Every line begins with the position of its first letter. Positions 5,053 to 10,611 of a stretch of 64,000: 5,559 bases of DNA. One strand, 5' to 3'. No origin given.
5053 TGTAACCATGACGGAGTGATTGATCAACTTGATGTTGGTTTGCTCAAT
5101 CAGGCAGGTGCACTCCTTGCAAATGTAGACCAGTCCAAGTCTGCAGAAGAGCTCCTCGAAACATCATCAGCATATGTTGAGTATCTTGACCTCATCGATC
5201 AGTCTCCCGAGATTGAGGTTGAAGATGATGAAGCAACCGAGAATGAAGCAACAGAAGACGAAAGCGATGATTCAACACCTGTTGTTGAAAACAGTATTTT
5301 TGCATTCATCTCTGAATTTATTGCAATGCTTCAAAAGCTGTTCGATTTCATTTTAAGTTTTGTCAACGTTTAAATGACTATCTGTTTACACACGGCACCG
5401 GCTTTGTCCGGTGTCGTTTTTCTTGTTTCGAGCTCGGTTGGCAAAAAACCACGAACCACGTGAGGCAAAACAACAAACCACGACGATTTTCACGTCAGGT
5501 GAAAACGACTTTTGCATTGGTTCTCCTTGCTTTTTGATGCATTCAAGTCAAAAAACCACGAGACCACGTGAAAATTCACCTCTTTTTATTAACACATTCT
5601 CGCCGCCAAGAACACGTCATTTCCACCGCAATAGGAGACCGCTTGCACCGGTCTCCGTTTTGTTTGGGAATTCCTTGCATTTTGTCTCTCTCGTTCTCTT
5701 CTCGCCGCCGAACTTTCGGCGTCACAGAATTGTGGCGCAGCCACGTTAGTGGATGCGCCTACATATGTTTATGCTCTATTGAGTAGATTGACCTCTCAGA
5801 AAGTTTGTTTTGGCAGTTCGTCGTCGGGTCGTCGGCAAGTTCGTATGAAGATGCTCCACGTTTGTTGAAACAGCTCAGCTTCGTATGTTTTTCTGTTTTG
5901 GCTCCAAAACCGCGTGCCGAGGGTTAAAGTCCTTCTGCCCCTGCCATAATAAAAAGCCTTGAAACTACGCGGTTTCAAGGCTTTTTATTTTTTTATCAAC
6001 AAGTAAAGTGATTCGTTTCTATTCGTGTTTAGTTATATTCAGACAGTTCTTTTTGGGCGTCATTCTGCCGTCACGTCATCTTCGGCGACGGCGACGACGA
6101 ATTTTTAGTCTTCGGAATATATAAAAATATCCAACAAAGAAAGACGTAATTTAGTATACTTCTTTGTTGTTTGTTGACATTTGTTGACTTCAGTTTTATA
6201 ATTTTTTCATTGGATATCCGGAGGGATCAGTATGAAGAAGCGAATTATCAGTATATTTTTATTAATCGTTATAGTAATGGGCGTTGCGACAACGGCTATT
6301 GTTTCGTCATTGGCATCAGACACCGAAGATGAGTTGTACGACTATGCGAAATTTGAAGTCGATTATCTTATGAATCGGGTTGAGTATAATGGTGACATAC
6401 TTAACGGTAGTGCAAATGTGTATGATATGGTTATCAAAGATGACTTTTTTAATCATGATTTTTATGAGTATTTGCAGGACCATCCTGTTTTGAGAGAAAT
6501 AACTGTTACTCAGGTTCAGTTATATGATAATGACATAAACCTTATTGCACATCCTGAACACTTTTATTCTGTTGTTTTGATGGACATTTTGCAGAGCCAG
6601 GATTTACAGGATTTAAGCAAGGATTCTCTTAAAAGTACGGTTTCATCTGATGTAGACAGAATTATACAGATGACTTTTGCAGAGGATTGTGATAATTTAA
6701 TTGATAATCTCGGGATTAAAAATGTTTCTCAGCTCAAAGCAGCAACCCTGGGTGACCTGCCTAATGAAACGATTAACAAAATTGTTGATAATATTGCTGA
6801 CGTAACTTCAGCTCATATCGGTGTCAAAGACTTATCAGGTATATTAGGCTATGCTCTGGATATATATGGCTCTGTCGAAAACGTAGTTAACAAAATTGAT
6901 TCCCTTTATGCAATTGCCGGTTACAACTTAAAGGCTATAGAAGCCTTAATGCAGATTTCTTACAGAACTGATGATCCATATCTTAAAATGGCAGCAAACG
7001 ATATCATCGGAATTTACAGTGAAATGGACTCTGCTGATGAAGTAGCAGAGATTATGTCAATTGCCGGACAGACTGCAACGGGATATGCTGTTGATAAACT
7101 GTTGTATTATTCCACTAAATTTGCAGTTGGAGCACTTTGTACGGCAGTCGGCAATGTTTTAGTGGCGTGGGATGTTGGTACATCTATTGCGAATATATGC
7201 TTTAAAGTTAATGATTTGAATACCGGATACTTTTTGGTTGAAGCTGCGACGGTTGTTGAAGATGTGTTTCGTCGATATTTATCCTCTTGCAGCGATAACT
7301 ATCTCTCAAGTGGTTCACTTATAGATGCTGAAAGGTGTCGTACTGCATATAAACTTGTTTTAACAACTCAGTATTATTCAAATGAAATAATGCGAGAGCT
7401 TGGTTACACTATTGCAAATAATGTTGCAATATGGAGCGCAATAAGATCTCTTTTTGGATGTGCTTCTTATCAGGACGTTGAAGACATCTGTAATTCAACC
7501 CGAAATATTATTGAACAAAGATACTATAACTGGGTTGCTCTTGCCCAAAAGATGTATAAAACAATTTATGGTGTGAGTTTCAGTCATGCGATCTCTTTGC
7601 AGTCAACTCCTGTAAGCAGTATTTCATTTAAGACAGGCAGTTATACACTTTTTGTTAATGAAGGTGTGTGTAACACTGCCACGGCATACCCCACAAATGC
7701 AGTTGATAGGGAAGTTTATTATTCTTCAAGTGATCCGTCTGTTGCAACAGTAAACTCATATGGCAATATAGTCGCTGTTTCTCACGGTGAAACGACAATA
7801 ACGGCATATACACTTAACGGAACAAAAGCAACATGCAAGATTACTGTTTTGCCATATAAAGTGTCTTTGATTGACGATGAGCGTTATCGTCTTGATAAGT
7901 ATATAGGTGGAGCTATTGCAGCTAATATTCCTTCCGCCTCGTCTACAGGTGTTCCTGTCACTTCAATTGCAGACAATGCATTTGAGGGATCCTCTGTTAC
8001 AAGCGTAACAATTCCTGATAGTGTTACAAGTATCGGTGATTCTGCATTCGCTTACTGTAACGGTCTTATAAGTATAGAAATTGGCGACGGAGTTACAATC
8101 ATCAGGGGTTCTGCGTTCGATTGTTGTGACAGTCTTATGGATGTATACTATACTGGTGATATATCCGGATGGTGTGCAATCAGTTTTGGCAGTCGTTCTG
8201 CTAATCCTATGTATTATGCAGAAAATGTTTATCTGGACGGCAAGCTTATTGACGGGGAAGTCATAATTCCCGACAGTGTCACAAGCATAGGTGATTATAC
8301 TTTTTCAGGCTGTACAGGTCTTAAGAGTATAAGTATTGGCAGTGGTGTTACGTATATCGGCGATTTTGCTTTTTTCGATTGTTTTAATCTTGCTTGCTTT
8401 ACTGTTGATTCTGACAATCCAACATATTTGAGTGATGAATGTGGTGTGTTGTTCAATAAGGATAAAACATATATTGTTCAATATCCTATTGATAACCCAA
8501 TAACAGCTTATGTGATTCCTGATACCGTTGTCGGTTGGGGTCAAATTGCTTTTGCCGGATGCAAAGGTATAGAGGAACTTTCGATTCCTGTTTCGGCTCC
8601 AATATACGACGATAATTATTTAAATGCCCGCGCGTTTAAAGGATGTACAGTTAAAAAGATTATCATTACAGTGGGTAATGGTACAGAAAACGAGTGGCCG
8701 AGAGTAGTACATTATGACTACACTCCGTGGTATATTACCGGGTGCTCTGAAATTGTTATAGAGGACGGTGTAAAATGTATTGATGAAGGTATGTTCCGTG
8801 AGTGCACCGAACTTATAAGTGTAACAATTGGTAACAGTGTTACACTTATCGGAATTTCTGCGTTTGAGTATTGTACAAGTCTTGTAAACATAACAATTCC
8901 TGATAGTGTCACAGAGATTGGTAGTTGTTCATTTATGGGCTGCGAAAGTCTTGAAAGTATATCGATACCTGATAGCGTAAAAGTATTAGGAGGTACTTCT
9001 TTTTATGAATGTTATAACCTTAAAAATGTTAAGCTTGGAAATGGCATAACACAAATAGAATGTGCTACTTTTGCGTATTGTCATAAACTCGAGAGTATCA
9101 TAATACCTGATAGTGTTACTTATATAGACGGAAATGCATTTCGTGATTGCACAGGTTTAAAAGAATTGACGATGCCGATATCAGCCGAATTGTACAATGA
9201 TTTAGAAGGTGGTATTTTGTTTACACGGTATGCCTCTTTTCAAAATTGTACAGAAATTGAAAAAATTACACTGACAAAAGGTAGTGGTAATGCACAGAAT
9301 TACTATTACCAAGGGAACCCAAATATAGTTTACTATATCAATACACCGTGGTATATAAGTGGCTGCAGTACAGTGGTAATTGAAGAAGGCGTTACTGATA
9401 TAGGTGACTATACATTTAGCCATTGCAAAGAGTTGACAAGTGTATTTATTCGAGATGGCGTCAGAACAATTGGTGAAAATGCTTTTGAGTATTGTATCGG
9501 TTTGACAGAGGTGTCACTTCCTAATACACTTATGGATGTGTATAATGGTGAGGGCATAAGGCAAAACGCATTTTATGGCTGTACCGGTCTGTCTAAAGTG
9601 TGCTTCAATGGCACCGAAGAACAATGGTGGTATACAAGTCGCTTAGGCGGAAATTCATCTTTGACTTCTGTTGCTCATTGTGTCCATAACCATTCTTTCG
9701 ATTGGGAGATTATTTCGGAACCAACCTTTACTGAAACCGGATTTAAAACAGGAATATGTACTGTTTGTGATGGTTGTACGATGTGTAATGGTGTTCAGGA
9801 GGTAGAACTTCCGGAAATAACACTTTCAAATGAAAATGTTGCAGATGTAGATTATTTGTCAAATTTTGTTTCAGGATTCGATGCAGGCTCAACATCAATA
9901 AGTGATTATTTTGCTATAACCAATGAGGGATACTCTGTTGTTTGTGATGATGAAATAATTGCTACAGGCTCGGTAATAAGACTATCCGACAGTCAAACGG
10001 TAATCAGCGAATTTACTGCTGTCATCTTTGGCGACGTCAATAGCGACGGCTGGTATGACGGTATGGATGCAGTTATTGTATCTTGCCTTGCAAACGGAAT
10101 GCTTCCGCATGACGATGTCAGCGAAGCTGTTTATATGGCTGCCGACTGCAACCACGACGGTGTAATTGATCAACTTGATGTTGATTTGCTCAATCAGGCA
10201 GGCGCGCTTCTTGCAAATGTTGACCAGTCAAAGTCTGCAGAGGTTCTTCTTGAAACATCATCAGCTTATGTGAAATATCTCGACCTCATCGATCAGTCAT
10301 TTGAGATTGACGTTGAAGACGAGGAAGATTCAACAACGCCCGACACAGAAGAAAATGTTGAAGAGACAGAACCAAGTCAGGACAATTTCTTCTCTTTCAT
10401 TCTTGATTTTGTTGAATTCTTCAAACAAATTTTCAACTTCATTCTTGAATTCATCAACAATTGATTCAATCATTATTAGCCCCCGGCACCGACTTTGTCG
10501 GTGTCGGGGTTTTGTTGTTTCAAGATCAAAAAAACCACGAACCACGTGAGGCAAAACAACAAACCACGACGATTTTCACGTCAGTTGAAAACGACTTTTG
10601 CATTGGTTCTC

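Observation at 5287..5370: Shared Phe-rich amphipathic C-terminal helix on five different secreted proteins: candidate new C-terminal anchoring/sorting signal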

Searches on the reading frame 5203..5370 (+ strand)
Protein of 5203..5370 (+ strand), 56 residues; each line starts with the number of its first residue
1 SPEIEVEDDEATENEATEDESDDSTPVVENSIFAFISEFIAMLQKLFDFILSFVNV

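Call 14: search_protein_families(library=ncbifam, proteins=[window:5203-5370:+], max_evalue=10)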
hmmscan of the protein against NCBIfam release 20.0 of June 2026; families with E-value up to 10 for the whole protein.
seq(56 aa): 0 families

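Call 15: search_protein_families(library=pfam, proteins=[window:5203-5370:+], max_evalue=10)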
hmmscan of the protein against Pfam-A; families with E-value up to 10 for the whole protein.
seq(56 aa): 0 families

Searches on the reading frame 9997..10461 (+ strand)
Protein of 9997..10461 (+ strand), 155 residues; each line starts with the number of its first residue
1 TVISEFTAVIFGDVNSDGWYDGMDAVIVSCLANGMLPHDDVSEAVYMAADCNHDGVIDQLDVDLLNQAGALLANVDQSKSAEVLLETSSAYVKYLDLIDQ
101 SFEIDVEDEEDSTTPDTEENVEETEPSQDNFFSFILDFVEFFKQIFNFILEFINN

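Call 70: find_related_loci(query=window:9997-10461:+, collection=metagenome_contigs, flank=3000)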
Query window:9997-10461:+ (155 aa) in metagenome_contigs; peptide patterns used: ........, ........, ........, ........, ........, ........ (x = any residue, [..] = any of these).
279 stretches matched a pattern; 20 encode a relative of the query (tblastn E <= 1e-3); 20 distinct loci.
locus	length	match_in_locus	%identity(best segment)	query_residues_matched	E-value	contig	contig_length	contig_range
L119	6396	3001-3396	50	3-155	8e-43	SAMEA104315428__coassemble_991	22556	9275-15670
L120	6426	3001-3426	49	3-149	3e-41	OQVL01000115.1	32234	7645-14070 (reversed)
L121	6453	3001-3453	46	3-149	4e-38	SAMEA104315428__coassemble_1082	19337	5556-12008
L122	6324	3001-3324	59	3-116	1e-35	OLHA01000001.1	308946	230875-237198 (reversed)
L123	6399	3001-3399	44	2-153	4e-34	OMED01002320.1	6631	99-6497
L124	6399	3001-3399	45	2-153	3e-34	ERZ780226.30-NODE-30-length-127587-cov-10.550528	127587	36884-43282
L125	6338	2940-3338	44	2-153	5e-34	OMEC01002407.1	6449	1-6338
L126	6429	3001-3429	45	6-154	1e-33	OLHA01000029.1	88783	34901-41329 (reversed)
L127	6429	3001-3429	45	6-154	1e-33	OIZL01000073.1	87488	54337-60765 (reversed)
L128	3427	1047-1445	43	2-153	6e-33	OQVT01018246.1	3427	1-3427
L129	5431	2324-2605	61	17-116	9e-32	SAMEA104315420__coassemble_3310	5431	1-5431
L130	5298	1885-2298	43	2-149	2e-31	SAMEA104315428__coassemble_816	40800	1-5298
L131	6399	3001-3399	42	1-151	6e-31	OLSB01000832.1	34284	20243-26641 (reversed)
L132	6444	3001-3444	44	1-154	7e-30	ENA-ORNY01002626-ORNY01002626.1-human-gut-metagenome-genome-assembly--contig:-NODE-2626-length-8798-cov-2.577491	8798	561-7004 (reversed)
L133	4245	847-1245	43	1-151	4e-30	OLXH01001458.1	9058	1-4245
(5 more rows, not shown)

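Call 76: search_protein_families(library=pfam, proteins=[L119:1141-3420:+, L120:1108-3435:+, L122:1-3405:+, L124:259-3411:+, L126:1510-3429:+, L130:256-2298:+, L131:2074-3429:+, L133:118-1275:+], max_evalue=0.0001)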
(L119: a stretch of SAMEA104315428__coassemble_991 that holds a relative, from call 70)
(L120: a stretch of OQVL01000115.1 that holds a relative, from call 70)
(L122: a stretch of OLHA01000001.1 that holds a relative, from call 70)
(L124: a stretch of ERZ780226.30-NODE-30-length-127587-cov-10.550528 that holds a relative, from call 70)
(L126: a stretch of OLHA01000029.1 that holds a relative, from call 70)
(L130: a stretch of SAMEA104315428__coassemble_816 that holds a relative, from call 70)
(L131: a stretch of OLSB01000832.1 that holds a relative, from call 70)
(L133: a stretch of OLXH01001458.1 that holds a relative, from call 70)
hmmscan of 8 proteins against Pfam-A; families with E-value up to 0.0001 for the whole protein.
L119:1141-3420:+ (760 aa): 2 families
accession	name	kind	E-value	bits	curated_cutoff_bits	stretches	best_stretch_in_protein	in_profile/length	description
PF00082.27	Peptidase_S8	-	2.7e-40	138.9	21.8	1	161-420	1-275/288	Subtilase family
PF00404.24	Dockerin_1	-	2.8e-07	31.1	22.9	1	630-685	2-54/57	Dockerin type I domain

L120:1108-3435:+ (776 aa): 3 families
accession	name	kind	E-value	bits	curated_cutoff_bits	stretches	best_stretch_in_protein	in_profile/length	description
PF13306.12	LRR_5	-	6.3e-20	71.8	27.7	1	275-349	22-95/127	BspA type Leucine rich repeat region (6 copies)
PF00404.24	Dockerin_1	-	1.5e-05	25.5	22.9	1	641-696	2-54/57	Dockerin type I domain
PF07581.17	Glug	-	2.7e-05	24.7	20.5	0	170-193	2-25/28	The GLUG motif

L122:1-3405:+ (1135 aa): 4 families
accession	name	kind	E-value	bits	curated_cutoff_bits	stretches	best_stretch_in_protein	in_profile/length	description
PF13306.12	LRR_5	-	6.9e-122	401.4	27.7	4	271-397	2-125/127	BspA type Leucine rich repeat region (6 copies)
PF13855.12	LRR_8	-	1e-28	99.3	27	0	382-426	11-56/61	Leucine rich repeat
PF02368.24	Big_2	-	1.5e-09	38.1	22.8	1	860-928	2-71/79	Bacterial Ig-like domain (group 2)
PF23952.1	LRR_EndoS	-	4.6e-05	24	27.9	0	369-409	55-96/116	Endo-beta-N-acetylglucosaminidase EndoS LRR domain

L124:259-3411:+ (1051 aa): 1 family
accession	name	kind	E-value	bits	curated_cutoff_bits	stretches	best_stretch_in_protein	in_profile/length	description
PF00404.24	Dockerin_1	-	1.4e-05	25.6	22.9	1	925-980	2-54/57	Dockerin type I domain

L126:1510-3429:+ (640 aa): 2 families
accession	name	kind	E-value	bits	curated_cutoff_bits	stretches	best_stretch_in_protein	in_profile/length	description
PF00404.24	Dockerin_1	-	1.8e-11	44.5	22.9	1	504-559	2-54/57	Dockerin type I domain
PF00036.39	EF-hand_1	-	8.1e-05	22.3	25.4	0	536-553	4-21/29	EF hand domain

L130:256-2298:+ (681 aa): 2 families
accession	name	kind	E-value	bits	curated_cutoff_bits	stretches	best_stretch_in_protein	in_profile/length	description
PF02811.25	PHP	-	4e-07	30.9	26.4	1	51-103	2-43/164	PHP domain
PF00404.24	Dockerin_1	-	1.3e-05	25.8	22.9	1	554-606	2-54/57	Dockerin type I domain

L131:2074-3429:+ (452 aa): 1 family
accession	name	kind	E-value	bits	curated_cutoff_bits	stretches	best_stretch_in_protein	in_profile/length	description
PF00404.24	Dockerin_1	-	7.1e-07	29.8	22.9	1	321-376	2-54/57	Dockerin type I domain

L133:118-1275:+ (386 aa): 1 family
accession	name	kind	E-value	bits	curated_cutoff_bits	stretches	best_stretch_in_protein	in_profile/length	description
PF00404.24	Dockerin_1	-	1e-07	32.4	22.9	1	255-310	2-54/57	Dockerin type I domain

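Call 82: search_protein_families(library=ncbifam, proteins=[L126:2899-3429:+, L131:2899-3429:+], max_evalue=1)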
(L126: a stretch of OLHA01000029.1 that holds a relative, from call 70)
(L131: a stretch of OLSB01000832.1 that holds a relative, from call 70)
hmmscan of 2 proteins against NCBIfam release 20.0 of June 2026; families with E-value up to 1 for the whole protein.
L126:2899-3429:+ (177 aa): 2 families
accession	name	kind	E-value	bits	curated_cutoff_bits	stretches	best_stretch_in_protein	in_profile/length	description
NF049990.1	CellobisidaseCelK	equivalog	0.0036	15.5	1700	1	30-96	819-880/889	cellulose 1,4-beta-cellobiosidase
NF033765.2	gliding_CglD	equivalog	0.063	11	400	1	32-92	219-279/1124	adventurous gliding motility lipoprotein CglD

L131:2899-3429:+ (177 aa): 2 families
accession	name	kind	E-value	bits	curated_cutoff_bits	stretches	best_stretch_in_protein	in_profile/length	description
NF049990.1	CellobisidaseCelK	equivalog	0.004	15.4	1700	1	35-101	819-880/889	cellulose 1,4-beta-cellobiosidase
NF033765.2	gliding_CglD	equivalog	0.074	10.8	400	1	37-97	219-279/1124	adventurous gliding motility lipoprotein CglD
